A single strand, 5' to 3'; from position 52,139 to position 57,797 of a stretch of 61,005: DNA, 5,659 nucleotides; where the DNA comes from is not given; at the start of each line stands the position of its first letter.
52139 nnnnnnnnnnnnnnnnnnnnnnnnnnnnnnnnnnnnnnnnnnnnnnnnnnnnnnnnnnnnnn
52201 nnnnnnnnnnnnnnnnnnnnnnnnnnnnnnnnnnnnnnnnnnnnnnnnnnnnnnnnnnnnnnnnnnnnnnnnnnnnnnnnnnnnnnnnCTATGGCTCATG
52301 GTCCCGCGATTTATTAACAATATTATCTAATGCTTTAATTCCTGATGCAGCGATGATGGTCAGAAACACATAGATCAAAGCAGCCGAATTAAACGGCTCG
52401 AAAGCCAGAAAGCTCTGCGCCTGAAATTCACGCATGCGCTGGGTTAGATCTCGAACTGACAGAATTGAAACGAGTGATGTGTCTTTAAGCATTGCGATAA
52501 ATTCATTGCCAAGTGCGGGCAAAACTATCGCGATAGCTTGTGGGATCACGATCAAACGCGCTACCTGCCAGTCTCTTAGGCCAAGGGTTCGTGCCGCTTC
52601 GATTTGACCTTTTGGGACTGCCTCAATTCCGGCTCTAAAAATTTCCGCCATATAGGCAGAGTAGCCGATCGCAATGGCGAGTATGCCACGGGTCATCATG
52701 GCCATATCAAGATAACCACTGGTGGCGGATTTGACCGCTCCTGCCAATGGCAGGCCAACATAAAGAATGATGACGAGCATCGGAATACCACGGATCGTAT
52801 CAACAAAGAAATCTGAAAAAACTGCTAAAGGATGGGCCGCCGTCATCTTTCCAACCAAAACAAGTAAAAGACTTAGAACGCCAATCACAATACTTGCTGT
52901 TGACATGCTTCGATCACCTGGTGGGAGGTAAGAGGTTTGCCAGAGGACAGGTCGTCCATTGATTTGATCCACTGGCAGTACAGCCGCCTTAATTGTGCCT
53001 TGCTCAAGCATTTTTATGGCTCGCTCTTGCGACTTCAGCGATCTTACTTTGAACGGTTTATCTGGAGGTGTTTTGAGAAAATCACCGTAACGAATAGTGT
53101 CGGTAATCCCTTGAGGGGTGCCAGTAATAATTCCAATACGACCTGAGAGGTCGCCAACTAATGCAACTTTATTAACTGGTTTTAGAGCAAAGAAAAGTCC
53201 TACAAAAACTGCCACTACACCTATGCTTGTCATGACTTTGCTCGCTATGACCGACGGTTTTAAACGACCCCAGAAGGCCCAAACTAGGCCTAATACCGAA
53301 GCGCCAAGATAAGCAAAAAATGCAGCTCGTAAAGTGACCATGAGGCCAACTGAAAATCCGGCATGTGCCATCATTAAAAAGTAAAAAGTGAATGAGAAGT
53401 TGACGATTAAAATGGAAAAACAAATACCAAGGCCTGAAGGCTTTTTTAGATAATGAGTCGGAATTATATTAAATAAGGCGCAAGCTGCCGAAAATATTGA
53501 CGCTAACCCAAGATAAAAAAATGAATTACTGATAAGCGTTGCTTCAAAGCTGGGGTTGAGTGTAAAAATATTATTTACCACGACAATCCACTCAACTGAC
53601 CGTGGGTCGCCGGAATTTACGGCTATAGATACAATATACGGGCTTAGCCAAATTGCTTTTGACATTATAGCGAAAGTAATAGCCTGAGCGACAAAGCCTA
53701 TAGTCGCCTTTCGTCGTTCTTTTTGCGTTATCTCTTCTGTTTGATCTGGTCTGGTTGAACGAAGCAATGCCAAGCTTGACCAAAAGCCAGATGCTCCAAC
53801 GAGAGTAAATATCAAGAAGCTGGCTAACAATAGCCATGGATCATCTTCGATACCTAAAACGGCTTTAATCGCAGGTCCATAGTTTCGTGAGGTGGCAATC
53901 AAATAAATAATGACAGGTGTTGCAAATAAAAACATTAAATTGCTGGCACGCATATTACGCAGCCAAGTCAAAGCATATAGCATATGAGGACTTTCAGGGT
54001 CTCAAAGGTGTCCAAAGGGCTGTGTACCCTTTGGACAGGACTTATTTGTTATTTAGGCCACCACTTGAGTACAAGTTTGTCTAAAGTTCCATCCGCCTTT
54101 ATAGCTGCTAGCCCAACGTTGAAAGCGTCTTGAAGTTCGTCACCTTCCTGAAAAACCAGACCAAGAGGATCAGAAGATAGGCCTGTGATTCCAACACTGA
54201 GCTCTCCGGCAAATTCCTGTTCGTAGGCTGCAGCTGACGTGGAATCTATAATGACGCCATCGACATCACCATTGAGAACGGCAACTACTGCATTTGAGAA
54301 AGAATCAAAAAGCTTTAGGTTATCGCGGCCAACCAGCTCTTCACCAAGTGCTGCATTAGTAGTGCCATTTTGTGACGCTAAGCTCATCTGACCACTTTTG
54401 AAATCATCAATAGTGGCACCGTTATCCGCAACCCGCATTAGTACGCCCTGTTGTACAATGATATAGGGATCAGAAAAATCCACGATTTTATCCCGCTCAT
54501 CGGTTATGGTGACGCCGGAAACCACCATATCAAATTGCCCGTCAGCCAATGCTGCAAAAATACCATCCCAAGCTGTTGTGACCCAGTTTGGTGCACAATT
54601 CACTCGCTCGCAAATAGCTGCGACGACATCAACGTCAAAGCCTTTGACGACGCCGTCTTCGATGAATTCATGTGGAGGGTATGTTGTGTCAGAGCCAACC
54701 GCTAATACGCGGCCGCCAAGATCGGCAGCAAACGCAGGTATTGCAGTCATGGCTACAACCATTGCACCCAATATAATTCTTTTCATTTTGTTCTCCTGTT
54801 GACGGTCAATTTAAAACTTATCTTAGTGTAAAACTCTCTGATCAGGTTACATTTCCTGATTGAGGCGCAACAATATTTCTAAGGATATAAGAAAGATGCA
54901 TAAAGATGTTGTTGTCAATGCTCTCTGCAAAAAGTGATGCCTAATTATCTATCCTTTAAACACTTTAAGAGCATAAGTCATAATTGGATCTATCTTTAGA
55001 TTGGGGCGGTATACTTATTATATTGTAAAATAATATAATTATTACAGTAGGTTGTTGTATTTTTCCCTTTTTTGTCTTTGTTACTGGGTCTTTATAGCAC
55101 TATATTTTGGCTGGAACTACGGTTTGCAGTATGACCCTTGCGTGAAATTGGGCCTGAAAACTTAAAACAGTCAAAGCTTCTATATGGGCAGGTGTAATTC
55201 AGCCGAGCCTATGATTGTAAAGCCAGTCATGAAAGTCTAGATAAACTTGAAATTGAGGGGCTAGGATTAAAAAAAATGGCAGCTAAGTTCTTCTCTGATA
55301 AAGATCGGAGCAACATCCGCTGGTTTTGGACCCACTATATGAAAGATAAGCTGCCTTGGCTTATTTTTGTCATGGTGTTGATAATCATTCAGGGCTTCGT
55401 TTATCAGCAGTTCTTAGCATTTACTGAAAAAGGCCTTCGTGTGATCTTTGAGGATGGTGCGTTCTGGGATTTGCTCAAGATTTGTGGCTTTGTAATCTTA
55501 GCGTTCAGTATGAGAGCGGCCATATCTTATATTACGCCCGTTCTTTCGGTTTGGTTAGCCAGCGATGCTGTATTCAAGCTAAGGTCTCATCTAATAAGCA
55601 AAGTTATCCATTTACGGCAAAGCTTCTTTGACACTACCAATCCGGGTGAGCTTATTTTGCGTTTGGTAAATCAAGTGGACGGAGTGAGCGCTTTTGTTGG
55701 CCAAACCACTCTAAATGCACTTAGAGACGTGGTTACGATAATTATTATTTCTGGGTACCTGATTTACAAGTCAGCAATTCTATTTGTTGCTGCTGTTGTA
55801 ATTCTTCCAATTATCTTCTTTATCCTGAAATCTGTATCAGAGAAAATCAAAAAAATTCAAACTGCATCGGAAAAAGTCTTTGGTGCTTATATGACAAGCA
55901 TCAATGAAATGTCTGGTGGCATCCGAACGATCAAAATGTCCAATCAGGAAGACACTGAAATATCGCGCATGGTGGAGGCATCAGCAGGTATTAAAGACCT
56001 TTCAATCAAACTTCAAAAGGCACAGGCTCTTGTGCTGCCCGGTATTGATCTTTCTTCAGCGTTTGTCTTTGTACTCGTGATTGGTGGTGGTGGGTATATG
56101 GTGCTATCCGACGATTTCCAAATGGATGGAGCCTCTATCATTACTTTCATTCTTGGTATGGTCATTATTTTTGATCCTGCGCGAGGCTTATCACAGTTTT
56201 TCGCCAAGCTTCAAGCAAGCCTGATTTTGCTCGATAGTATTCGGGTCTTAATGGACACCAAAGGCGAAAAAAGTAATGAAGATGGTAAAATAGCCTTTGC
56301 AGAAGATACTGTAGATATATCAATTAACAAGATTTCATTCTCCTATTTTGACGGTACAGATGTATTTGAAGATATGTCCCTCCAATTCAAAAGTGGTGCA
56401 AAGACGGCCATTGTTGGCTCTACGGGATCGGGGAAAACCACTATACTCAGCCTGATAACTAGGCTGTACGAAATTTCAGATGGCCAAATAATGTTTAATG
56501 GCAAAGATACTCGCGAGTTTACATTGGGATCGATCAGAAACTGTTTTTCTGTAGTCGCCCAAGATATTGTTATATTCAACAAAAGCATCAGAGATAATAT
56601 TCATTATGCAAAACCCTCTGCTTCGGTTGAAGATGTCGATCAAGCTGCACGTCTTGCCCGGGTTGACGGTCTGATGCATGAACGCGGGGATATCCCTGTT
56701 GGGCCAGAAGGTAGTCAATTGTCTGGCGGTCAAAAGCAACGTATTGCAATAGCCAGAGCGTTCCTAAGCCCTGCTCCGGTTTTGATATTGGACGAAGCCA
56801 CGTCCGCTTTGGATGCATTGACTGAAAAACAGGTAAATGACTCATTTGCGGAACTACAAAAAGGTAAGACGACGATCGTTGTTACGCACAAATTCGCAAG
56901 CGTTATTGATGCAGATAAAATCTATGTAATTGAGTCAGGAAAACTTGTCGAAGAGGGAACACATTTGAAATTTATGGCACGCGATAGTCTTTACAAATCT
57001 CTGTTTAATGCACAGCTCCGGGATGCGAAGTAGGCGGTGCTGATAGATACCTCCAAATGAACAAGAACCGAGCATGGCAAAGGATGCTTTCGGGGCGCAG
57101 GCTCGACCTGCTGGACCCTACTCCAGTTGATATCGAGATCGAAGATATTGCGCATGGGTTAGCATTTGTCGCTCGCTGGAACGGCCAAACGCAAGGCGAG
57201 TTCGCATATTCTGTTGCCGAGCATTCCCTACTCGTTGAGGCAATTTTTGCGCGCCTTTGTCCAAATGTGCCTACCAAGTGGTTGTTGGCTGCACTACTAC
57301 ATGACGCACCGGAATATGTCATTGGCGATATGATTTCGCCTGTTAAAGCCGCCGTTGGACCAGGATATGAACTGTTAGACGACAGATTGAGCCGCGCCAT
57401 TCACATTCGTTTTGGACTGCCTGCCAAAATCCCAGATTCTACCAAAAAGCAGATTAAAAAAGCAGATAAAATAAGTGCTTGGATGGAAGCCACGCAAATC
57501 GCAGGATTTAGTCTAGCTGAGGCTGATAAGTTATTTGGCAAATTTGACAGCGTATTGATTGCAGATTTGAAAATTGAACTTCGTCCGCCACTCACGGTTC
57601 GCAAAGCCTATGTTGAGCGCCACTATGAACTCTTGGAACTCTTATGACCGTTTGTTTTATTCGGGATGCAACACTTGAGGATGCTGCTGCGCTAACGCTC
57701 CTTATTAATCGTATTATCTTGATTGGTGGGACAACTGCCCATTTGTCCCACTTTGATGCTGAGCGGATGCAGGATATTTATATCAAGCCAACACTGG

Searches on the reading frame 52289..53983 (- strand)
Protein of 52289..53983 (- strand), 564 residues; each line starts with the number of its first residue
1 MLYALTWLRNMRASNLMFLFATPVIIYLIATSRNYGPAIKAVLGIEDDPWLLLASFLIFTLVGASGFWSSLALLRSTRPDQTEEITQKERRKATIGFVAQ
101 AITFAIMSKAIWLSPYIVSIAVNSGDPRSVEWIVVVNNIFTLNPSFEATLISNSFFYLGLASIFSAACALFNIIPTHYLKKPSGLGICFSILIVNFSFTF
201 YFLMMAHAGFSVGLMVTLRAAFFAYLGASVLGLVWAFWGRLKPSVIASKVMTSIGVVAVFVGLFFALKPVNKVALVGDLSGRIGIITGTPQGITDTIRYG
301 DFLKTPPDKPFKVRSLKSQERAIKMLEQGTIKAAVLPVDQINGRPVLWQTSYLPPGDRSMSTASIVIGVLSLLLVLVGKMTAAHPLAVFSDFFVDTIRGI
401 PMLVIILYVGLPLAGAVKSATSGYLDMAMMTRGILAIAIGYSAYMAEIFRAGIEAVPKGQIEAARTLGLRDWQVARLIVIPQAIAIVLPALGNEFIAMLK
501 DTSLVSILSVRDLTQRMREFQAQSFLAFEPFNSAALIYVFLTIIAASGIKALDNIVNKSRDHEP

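Call 44: search_protein_families(library=pfam, proteins=[window:52289-53983:-])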
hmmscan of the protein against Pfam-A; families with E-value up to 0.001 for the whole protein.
window:52289-53983:- (564 aa): 1 family
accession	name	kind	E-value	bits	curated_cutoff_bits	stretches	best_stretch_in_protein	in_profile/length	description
PF00528.27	BPD_transp_1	-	3e-19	69.9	26.4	1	386-553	16-179/184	Binding-protein-dependent transport system inner membrane component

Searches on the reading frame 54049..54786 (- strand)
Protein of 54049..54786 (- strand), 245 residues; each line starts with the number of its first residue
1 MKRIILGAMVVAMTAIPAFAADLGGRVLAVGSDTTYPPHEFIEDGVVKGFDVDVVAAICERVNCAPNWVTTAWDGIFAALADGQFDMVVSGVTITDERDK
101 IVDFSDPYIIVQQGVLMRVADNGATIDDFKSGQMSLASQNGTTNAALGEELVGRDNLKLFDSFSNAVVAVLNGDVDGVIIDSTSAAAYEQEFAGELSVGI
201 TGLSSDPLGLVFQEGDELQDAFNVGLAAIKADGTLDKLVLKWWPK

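Call 44: search_protein_families(library=pfam, proteins=[window:54049-54786:-])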
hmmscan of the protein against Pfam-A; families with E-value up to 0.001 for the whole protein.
window:54049-54786:- (245 aa): 2 families
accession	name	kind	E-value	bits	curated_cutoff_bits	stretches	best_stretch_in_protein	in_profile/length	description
PF00497.25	SBP_bac_3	-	1.7e-37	128.6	26.4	1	28-243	1-130/132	Bacterial extracellular solute-binding proteins, family 3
PF10613.14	Lig_chan-Glu_bd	-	4e-09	37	30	1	67-119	61-113/115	Ligated ion channel L-glutamate- and glycine-binding site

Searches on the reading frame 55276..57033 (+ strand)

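Call 44: search_protein_families(library=pfam, proteins=[window:55276-57033:+])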
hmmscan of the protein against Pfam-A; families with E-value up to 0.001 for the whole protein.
window:55276-57033:+ (585 aa): 4 families
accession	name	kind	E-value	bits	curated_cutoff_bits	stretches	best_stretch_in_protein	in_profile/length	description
PF00664.28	ABC_membrane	-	2e-33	116.7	28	1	29-299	1-271/274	ABC transporter transmembrane region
PF00005.33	ABC_tran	-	9e-30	104.5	25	1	365-510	2-137/137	ABC transporter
PF02463.25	SMC_N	-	3.1e-10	40.3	40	1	369-553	20-212/220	RecF/RecN/SMC N terminal domain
PF13304.12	AAA_21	-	0.0002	22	27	0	377-424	2-49/304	AAA domain, putative AbiEii toxin, Type IV TA system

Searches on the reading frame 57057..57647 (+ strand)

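Call 44: search_protein_families(library=pfam, proteins=[window:57057-57647:+])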
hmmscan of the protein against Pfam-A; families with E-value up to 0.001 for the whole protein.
window:57057-57647:+ (196 aa): 3 families
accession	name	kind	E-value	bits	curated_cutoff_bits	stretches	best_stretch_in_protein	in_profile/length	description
PF12917.13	YfbR-like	-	3.7e-09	37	25.9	1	34-98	8-80/182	5'-deoxynucleotidase YfbR-like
PF01966.28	HD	-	9.3e-07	29.6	22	1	53-140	1-114/116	HD domain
PF13023.12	HD_3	-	0.00012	22.4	22.5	1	45-98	14-73/165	HD domain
